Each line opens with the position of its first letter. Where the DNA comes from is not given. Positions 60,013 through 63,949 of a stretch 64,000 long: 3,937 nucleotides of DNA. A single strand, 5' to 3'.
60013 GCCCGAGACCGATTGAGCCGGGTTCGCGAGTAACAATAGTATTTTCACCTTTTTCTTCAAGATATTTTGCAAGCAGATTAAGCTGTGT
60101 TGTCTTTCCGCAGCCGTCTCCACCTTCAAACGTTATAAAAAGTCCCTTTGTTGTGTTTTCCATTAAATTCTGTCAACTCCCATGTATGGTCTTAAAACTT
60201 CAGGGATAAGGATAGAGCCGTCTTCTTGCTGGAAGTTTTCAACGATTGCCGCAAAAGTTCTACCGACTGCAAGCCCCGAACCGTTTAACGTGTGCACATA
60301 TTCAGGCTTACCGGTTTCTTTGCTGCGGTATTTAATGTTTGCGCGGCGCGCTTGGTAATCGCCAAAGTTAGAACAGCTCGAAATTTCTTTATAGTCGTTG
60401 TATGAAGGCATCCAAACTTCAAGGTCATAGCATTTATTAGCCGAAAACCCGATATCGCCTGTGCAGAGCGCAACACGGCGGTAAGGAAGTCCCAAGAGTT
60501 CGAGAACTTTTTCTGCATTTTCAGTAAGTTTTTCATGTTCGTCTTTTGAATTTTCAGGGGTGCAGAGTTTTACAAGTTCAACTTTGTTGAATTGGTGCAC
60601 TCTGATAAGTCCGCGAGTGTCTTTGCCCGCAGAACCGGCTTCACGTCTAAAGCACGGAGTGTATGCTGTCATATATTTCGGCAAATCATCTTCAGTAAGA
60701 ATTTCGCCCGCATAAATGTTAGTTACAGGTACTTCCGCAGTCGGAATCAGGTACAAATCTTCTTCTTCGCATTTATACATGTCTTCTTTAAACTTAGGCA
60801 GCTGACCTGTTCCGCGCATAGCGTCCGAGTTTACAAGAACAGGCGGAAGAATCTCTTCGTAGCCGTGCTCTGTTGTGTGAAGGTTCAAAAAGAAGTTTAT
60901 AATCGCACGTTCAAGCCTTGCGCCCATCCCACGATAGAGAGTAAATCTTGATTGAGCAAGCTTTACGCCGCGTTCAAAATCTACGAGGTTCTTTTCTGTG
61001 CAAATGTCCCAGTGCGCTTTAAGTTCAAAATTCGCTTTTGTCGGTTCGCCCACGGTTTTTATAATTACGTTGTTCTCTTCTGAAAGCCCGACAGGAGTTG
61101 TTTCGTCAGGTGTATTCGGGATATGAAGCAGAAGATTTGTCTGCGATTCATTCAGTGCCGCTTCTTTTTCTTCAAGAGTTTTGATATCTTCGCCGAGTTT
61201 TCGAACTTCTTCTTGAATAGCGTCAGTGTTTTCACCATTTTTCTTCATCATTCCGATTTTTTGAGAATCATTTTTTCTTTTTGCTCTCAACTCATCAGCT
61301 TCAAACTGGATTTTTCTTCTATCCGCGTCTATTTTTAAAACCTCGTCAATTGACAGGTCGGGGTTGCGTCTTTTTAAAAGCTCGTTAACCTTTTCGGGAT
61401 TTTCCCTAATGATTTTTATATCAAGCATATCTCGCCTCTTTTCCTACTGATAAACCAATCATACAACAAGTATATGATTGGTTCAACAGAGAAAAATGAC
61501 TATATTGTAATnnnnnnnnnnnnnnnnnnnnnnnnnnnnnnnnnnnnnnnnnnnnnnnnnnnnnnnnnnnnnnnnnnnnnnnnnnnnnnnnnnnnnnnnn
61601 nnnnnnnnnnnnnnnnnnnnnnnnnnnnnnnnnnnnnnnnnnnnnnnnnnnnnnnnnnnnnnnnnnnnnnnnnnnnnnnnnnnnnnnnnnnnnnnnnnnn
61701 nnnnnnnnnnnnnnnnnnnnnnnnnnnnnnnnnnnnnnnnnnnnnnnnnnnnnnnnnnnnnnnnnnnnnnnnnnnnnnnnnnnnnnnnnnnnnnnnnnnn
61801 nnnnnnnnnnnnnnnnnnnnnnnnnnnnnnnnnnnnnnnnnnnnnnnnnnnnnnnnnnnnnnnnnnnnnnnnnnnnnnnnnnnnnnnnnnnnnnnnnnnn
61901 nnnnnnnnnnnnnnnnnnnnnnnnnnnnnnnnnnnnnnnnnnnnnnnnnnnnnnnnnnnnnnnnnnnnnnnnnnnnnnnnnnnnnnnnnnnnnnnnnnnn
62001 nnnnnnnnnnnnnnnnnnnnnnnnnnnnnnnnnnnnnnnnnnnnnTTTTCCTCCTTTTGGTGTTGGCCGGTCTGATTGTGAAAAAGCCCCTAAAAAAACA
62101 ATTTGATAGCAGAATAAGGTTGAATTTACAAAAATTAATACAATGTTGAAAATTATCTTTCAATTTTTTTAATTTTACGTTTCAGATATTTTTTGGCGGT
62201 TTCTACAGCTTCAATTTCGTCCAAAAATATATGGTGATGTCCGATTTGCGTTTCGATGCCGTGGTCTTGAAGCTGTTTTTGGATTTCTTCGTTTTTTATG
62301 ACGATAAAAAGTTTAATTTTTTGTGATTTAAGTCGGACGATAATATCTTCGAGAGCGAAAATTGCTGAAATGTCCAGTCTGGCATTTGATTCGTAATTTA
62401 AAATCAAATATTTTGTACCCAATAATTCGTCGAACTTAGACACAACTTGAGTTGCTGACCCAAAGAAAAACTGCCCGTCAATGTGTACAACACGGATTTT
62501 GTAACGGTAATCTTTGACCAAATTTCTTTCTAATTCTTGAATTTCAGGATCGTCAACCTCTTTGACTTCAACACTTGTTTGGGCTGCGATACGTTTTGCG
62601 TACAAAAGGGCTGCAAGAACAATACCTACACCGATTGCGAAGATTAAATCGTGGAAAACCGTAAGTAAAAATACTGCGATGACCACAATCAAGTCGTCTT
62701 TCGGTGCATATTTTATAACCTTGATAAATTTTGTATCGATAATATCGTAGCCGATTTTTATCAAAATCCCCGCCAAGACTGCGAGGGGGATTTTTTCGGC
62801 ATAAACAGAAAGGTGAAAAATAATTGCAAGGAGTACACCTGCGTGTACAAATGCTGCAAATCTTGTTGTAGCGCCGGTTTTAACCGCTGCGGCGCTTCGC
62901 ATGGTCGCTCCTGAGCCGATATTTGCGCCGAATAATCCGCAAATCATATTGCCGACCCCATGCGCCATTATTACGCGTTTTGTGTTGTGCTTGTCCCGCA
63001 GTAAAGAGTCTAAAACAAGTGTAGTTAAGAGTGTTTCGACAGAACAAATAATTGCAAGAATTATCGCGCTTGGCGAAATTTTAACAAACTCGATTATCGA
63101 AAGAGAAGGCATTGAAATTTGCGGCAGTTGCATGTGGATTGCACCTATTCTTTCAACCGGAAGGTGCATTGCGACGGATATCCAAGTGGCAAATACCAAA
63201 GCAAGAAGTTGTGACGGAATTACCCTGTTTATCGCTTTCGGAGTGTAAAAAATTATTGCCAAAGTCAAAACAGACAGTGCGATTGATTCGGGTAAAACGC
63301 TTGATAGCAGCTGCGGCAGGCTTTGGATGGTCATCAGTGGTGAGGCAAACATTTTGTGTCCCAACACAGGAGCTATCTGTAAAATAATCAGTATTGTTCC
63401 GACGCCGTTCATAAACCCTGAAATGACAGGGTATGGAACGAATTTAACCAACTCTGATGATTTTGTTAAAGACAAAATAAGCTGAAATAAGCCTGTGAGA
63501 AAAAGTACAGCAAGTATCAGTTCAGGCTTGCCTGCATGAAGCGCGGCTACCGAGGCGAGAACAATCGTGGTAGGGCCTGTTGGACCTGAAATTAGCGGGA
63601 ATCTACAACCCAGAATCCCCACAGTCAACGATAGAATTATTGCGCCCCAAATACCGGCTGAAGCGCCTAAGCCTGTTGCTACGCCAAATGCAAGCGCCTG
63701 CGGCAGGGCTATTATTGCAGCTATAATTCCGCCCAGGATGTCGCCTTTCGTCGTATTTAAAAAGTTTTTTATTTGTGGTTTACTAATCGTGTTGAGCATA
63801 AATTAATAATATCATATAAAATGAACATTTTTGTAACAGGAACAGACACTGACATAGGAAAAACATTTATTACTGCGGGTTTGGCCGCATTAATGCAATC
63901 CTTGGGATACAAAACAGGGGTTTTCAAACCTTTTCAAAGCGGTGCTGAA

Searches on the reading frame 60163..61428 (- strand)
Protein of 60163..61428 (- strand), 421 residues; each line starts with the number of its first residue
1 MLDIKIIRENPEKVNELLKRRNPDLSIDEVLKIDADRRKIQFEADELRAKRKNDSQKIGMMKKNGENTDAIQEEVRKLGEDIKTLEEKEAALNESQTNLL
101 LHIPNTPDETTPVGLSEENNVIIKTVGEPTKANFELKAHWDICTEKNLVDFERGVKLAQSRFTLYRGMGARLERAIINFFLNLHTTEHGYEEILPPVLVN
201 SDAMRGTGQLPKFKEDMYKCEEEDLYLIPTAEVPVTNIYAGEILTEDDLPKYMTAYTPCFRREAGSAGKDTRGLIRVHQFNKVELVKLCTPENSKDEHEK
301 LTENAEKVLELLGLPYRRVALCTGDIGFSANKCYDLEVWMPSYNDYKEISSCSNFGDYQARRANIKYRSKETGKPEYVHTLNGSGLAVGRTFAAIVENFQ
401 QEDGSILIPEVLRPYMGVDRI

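Call 68: search_protein_families(library=pfam, proteins=[window:60163-61428:-], max_evalue=0.00001)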
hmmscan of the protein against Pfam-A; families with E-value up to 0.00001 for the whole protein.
window:60163-61428:- (421 aa): 2 families
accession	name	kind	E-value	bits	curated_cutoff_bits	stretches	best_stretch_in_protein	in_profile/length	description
PF00587.30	tRNA-synt_2b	-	4.2e-45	154.4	29.3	1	218-399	1-179/179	tRNA synthetase class II core domain (G, H, P, S and T)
PF02403.27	Seryl_tRNA_N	-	2.3e-29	102.2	28.2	1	1-107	1-108/108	Seryl-tRNA synthetase N-terminal domain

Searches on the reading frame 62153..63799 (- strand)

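Call 35: search_protein_families(library=ncbifam, proteins=[window:62153-63799:-], max_evalue=0.00001)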
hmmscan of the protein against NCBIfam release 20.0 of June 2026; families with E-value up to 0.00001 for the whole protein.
window:62153-63799:- (548 aa): 3 families
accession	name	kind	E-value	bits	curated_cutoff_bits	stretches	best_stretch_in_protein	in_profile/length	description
NF050096.1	BicarbTportBicA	equivalog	1.1e-118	397.2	880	1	15-536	10-544/547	bicarbonate transporter BicA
NF008660.1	PRK11660.1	equivalog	5.8e-71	239.5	614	2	236-538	276-568/572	C4-dicarboxylic acid transporter DauA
TIGR00815.1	sulP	subfamily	4.3e-64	217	380.45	1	15-528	12-562/565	sulfate permease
